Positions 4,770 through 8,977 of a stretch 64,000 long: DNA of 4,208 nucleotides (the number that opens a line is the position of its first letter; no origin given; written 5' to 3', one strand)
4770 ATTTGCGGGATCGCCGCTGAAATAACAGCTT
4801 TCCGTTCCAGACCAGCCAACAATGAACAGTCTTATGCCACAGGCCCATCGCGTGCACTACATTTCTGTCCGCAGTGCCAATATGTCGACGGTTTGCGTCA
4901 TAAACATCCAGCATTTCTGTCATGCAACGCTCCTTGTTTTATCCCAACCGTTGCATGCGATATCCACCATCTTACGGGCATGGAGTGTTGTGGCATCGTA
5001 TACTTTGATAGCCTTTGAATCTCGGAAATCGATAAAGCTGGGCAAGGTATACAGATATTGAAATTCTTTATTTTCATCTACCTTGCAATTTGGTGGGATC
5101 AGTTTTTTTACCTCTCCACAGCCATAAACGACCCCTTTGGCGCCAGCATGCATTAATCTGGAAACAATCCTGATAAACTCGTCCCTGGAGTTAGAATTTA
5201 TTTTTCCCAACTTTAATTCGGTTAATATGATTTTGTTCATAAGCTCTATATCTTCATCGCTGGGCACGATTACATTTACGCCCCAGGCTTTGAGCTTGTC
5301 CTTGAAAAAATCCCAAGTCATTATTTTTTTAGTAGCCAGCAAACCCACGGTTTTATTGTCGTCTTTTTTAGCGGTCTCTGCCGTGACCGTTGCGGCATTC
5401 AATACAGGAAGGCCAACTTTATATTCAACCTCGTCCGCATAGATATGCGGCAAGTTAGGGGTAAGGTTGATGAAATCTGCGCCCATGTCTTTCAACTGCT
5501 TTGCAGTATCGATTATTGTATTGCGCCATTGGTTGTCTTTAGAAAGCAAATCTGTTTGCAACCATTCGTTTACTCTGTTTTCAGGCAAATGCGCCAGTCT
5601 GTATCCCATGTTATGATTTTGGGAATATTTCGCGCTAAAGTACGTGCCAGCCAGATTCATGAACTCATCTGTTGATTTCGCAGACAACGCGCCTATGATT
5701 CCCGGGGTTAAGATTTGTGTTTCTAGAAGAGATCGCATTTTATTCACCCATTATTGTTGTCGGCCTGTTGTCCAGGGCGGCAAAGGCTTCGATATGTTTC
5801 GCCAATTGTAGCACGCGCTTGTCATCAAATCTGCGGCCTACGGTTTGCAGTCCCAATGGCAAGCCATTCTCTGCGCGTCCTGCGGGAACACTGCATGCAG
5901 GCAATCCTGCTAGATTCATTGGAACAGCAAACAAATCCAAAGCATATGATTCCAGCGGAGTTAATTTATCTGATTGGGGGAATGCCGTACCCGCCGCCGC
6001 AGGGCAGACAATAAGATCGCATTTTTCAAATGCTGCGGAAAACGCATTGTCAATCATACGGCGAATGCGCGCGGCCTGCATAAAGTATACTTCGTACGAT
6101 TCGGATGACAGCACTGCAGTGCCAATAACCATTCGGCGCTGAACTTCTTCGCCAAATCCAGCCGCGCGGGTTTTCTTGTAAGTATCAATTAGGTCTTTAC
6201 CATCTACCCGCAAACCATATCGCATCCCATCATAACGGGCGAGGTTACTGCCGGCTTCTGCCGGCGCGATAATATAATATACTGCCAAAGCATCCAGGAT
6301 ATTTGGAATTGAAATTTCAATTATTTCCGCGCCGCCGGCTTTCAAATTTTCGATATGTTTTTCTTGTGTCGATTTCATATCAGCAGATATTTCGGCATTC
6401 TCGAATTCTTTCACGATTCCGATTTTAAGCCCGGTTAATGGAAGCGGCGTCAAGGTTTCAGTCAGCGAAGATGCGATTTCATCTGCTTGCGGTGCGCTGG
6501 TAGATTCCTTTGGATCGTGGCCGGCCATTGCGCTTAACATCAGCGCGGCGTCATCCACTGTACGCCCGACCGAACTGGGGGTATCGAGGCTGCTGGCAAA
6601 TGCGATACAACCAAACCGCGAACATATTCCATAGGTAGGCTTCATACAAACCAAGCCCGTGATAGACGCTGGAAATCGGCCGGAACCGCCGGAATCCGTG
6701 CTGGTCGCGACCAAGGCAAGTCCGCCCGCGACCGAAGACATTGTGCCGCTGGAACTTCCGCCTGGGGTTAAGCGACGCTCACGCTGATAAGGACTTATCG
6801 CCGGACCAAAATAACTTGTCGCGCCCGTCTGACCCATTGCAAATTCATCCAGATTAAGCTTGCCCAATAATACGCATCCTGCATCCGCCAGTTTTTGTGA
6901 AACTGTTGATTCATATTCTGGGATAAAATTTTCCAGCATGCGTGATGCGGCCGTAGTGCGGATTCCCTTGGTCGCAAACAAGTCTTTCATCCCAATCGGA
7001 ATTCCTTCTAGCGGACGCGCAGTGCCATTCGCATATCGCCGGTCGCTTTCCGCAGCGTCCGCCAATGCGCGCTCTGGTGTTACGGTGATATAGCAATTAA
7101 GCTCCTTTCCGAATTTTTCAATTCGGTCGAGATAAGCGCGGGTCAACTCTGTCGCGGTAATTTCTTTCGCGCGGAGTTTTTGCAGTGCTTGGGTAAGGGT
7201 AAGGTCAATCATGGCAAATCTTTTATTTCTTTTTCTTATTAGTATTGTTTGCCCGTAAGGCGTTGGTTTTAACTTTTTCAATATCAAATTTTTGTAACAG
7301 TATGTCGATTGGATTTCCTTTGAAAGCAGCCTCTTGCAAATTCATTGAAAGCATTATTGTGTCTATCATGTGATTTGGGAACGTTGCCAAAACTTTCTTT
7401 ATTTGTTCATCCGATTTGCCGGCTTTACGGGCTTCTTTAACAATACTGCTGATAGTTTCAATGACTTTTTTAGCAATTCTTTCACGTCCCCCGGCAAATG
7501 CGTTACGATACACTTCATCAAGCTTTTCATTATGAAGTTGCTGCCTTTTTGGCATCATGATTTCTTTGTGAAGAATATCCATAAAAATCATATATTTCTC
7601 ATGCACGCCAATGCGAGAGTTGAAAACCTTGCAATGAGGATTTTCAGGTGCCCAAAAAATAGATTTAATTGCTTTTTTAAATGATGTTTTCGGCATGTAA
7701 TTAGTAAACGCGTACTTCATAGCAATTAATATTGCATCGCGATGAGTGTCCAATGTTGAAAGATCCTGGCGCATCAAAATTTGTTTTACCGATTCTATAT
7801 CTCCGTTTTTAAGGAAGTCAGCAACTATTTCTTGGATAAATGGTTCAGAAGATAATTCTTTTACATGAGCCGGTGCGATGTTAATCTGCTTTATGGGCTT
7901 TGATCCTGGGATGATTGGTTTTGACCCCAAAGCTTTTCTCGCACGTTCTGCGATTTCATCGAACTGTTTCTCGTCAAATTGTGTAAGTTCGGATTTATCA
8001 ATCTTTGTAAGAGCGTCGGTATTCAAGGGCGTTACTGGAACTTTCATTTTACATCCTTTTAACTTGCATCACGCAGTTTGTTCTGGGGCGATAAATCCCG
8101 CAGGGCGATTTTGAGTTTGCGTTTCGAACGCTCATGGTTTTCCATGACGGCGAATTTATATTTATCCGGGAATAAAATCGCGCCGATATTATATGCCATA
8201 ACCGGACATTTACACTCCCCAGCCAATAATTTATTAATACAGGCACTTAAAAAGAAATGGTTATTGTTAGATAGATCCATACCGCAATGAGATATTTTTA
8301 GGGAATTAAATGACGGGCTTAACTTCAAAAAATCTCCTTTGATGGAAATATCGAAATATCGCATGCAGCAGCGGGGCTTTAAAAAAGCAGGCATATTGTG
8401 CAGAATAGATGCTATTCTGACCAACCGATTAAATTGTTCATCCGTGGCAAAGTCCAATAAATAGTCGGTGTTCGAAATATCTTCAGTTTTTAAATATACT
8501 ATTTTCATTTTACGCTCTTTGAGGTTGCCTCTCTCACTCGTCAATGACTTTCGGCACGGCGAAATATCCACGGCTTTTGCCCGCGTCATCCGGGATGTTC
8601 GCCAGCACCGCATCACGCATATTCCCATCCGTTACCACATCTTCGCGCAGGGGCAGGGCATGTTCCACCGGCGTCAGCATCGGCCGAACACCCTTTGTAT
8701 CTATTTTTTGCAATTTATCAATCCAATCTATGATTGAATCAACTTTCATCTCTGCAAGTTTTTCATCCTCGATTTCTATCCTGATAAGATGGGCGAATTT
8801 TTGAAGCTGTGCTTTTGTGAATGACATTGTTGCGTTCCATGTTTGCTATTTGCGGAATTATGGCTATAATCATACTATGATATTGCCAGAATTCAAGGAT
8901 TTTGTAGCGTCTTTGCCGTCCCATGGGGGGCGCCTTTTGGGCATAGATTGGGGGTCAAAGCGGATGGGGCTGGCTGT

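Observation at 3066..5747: Four foreign enzymes translationally coupled inside the gatA-gatB operon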

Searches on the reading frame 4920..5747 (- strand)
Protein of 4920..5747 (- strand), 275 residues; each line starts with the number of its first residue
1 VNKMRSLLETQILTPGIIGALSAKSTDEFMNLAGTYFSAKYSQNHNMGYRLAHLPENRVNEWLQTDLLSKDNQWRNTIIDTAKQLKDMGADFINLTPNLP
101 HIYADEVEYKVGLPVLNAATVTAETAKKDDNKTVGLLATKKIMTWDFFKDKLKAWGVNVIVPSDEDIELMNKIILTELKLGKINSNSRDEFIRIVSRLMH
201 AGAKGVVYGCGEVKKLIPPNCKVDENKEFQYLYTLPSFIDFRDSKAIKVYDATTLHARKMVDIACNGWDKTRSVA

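Call 4: search_protein_families(library=pfam, proteins=[window:4920-5747:-], max_evalue=0.01)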
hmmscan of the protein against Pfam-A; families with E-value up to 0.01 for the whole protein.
window:4920-5747:- (275 aa): 1 family
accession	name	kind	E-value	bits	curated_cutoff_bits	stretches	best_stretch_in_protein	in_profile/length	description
PF01177.27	Asp_Glu_race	-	1.4e-17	64.6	31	1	77-216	55-188/211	Asp/Glu/Hydantoin racemase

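Call 6: search_protein_families(library=ncbifam, proteins=[window:4920-5747:-], max_evalue=0.01)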
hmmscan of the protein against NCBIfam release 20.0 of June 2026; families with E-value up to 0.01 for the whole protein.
window:4920-5747:- (275 aa): 3 families
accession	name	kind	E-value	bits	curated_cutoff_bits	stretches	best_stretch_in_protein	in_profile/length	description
TIGR00035.1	asp_race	subfamily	4.6e-34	118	93.1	1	16-214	6-200/236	amino acid racemase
NF007569.0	PRK10200.1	equivalog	1e-24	87.6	417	1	75-220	61-207/230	aspartate/glutamate racemase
NF052483.1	racemase_CuyB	equivalog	2.9e-24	86.3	190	1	68-217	50-200/225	cysteate racemase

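Call 23: search_solved_structures(query=window:4920-5738:-, max_evalue=0.001)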
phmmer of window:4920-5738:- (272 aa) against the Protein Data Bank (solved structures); distinct sequences matched with E-value up to 0.001: 10.
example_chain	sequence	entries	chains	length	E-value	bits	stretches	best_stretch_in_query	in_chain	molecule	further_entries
3ojc_A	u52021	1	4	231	2.3e-25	92.7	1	13-214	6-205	Putative aspartate/glutamate racemase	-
2zsk_A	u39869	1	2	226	1e-21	80.7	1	72-212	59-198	226aa long hypothetical aspartate racemase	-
5hqt_A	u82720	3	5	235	8.6e-20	74.4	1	11-217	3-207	aspartate/glutamate racemase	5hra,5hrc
5ell_A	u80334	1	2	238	9e-20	74.3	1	11-217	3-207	Asp/Glu_racemase family protein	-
5elm_A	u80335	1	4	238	2.3e-18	69.8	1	11-217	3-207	Asp/Glu_racemase family protein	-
2dx7_A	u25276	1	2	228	4.7e-15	58.9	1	12-214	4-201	aspartate racemase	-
1jfl_A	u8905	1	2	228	8.8e-15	58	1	12-214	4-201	ASPARTATE RACEMASE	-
5b19_A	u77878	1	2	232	5.2e-09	39.1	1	13-166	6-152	Aspartate racemase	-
3s7z_A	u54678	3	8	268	4.1e-05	26.3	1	81-214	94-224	Putative aspartate racemase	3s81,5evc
1iu9_A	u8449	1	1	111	0.00023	23.9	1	119-214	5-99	aspartate racemase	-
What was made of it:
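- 4920..5738 (-): Divergent Asp/Glu-racemase-family gene (272 aa) with a substituted catalytic position. Found only in this population. Best PDB match 3ojc, E 2e-25 (call 23).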

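Call 40: find_homologous_proteins(query=window:4920-5738:-, max_evalue=1e-10)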
Query window:4920-5738:- (272 aa): 18 proteins with E <= 1e-10 among 997 candidates.
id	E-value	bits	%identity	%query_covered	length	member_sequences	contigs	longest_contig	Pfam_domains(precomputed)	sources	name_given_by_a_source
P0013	4.7e-180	615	100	100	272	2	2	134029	PF01177.28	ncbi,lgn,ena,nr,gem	ncbi:MAG: amino acid racemase [Alphaproteobacteria bacterium]|nr:amino acid racemase [Alphaproteobac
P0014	6.3e-24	103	29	93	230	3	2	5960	PF01177.28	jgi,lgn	-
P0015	4.2e-21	94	31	92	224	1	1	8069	PF01177.28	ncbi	-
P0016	4.6e-21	93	30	92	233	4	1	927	PF01177.28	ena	-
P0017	3.3e-20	91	31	75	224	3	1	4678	PF01177.28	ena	-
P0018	4.5e-20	90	34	65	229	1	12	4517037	PF01177.28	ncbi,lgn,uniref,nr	ncbi:aspartate/glutamate racemase family protein [Pseudoxanthomonas sp. X-1]|uniref:aspartate/glutam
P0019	1.4e-19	89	32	75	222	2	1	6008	PF01177.28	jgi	-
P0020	2.3e-19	88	33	65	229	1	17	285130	PF01177.28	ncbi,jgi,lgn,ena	jgi:aspartate racemase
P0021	3.6e-19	87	39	50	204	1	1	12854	PF01177.28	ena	-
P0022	4.4e-19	87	31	63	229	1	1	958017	PF01177.28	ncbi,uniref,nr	ncbi:aspartate/glutamate racemase family protein [Pseudoxanthomonas winnipegensis]|uniref:Aspartate/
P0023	4.9e-19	87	39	50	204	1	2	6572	PF01177.28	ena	-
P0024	6.0e-19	86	31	63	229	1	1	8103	PF01177.28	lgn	-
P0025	7.9e-18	83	35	65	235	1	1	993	PF01177.28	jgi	-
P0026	1.9e-17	82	30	65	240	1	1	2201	PF01177.28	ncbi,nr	ncbi:MAG: aspartate/glutamate racemase family protein [Burkholderiaceae bacterium]|nr:aspartate/glut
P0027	5.4e-17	80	30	76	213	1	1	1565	PF01177.28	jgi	jgi:aspartate racemase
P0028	5.5e-17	80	28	92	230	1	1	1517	PF01177.28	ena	-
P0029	3.0e-13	68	27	73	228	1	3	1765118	PF01177.28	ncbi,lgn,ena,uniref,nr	ncbi:cysteate racemase [Pyrococcus abyssi]|uniref:Aspartate racemase n=1 Tax=Pyrococcus abyssi (stra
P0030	2.2e-12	65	30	54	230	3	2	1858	PF01177.28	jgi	jgi:aspartate racemase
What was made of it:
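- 4920..5738 (-): The best non-self homologue among 5.8 billion proteins is 29-34% identical (call 40).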

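Call 58: search_protein_families(library=padloc, proteins=[window:4920-5738:-], max_evalue=0.01)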
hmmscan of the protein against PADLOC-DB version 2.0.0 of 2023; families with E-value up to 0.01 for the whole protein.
window:4920-5738:- (272 aa): 0 families

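Call 59: search_protein_families(library=phrogs, proteins=[window:4920-5738:-], max_evalue=0.01)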
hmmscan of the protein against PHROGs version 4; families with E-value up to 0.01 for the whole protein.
window:4920-5738:- (272 aa): 1 family
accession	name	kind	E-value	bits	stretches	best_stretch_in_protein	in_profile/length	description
phrog_34473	-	unknown function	1.7e-24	87.8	1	13-214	6-207/242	-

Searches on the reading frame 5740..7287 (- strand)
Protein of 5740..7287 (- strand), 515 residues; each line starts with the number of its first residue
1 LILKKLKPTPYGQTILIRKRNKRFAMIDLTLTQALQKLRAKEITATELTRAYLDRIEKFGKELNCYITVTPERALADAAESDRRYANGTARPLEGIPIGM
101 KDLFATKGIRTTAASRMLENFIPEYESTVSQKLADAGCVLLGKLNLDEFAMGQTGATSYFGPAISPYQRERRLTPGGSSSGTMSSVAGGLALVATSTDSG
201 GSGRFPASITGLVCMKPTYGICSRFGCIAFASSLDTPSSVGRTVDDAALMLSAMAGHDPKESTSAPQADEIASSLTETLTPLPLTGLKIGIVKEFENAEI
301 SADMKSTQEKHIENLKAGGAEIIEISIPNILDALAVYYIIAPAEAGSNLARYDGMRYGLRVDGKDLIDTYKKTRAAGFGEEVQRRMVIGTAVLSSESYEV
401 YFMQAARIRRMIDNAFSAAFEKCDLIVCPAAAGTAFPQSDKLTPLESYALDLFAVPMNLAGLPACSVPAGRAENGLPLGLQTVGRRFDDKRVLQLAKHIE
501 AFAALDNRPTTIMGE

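Call 4: search_protein_families(library=pfam, proteins=[window:5740-7287:-], max_evalue=0.01)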
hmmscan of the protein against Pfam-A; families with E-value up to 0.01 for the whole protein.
window:5740-7287:- (515 aa): 1 family
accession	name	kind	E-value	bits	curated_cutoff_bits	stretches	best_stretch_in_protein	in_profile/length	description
PF01425.27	Amidase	-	8.6e-126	421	27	1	47-493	1-445/445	Amidase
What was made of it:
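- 5740..7212 (-): gatA (490 aa). PF01425, E 9e-126 (call 4).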

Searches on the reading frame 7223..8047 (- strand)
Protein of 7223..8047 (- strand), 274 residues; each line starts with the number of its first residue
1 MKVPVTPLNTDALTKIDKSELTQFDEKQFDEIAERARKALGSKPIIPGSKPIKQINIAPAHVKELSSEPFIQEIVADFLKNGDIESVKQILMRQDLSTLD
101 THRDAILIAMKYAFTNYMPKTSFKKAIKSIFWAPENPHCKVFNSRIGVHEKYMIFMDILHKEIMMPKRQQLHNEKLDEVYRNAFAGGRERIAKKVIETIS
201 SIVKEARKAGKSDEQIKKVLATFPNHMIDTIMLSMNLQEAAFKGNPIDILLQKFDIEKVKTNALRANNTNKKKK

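Call 4: search_protein_families(library=pfam, proteins=[window:7223-8047:-], max_evalue=0.01)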
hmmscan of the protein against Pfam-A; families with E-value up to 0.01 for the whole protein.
window:7223-8047:- (274 aa): 0 families

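Call 6: search_protein_families(library=ncbifam, proteins=[window:7223-8047:-], max_evalue=0.01)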
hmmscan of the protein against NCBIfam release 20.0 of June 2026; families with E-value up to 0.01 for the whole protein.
window:7223-8047:- (274 aa): 0 families

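Call 58: search_protein_families(library=padloc, proteins=[window:7223-8047:-], max_evalue=0.01)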
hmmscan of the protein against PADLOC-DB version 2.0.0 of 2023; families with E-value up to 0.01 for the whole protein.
window:7223-8047:- (274 aa): 0 families

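Call 59: search_protein_families(library=phrogs, proteins=[window:7223-8047:-], max_evalue=0.01)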
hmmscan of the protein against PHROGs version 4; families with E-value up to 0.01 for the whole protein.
window:7223-8047:- (274 aa): 0 families
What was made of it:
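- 7223..8047 (-): 274-aa ORF of unknown function between gatC and gatA. No hit in any family library (calls 4, 6, 58, 59).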

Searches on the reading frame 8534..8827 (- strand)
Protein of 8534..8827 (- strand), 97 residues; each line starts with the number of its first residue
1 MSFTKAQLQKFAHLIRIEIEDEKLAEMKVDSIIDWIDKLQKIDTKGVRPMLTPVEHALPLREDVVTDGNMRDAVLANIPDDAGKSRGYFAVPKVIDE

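Call 4: search_protein_families(library=pfam, proteins=[window:8534-8827:-], max_evalue=0.01)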
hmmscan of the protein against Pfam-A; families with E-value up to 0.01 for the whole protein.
window:8534-8827:- (97 aa): 1 family
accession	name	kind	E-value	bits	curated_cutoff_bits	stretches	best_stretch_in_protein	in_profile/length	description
PF02686.20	GatC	-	2.9e-14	53.4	23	1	24-83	6-61/66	Glu-tRNAGln amidotransferase C subunit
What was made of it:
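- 8534..8827 (-): gatC, first gene of the operon. PF02686, E 3e-14 (call 4).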
